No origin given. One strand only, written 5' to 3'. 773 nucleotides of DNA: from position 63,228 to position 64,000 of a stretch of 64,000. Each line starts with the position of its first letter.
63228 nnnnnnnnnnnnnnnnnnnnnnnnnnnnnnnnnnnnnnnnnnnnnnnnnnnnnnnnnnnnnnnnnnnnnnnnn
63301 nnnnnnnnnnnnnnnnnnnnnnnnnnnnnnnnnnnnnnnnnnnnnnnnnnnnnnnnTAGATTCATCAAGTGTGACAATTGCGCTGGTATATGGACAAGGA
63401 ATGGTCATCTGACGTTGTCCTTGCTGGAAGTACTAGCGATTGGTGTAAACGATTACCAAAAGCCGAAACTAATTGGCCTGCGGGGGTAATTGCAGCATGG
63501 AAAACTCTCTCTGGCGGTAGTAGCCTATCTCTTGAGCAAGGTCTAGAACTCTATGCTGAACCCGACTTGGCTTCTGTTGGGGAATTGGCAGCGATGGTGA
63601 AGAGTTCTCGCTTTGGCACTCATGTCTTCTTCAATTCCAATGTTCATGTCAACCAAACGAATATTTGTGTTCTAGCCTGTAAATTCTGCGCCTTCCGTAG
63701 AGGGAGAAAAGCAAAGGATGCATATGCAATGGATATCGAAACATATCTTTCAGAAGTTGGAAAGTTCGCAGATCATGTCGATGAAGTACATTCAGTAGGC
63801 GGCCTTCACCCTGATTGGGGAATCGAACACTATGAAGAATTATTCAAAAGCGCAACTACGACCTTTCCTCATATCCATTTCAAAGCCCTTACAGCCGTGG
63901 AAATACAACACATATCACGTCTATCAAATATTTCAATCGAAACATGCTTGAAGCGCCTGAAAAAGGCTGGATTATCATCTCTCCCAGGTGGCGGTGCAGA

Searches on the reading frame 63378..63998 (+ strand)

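Call 15: search_protein_families(library=ncbifam, proteins=[window:63378-63998:+], max_evalue=0.001)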
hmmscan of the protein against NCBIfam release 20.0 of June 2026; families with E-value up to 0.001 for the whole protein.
window:63378-63998:+ (207 aa): 12 families
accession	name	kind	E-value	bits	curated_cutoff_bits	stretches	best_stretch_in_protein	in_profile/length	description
TIGR03700.1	mena_SCO4494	equivalog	7.9e-51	173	434.55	1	47-207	8-169/351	aminofutalosine synthase MqnE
TIGR03699.1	menaquin_MqnC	equivalog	1.5e-43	148.9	428.1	1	50-207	3-162/342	cyclic dehypoxanthinyl futalosine synthase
NF006276.0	PRK08444.1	equivalog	5.8e-38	130.8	560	1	47-207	10-170/353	aminofutalosine synthase MqnE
TIGR00423.1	TIGR00423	subfamily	4.4e-37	128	260.25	1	83-207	1-126/310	CofH family radical SAM protein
NF005609.0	PRK07360.1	equivalog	2.1e-32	112.3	426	1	45-207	16-183/374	7,8-didemethyl-8-hydroxy-5-deazariboflavin synthase subunit CofH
NF004580.0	PRK05926.1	equivalog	3.4e-32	112.1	583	1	42-207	20-188/370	hypothetical protein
NF006277.0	PRK08445.1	equivalog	3.5e-31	108.3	576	1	51-207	5-163/348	dehypoxanthine futalosine cyclase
TIGR03551.1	F420_cofH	equivalog_domain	5.6e-30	104.3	374.1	1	60-207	12-160/345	5-amino-6-(D-ribitylamino)uracil--L-tyrosine 4-hydroxyphenyl transferase CofH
NF006687.0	PRK09234.1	equivalog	5e-26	91.1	1018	1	60-206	504-651/849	bifunctional FO biosynthesis protein CofGH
TIGR03956.1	rSAM_HydE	equivalog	0.00041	19.7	254.6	0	57-125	21-87/340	[FeFe] hydrogenase H-cluster radical SAM maturase HydE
NF004884.0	PRK06245.1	equivalog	0.00086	18.3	209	1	78-132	6-58/340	7,8-didemethyl-8-hydroxy-5-deazariboflavin synthase subunit CofG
TIGR02351.2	thiH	equivalog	0.00092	18.4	380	0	59-169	47-156/364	2-iminoacetate synthase ThiH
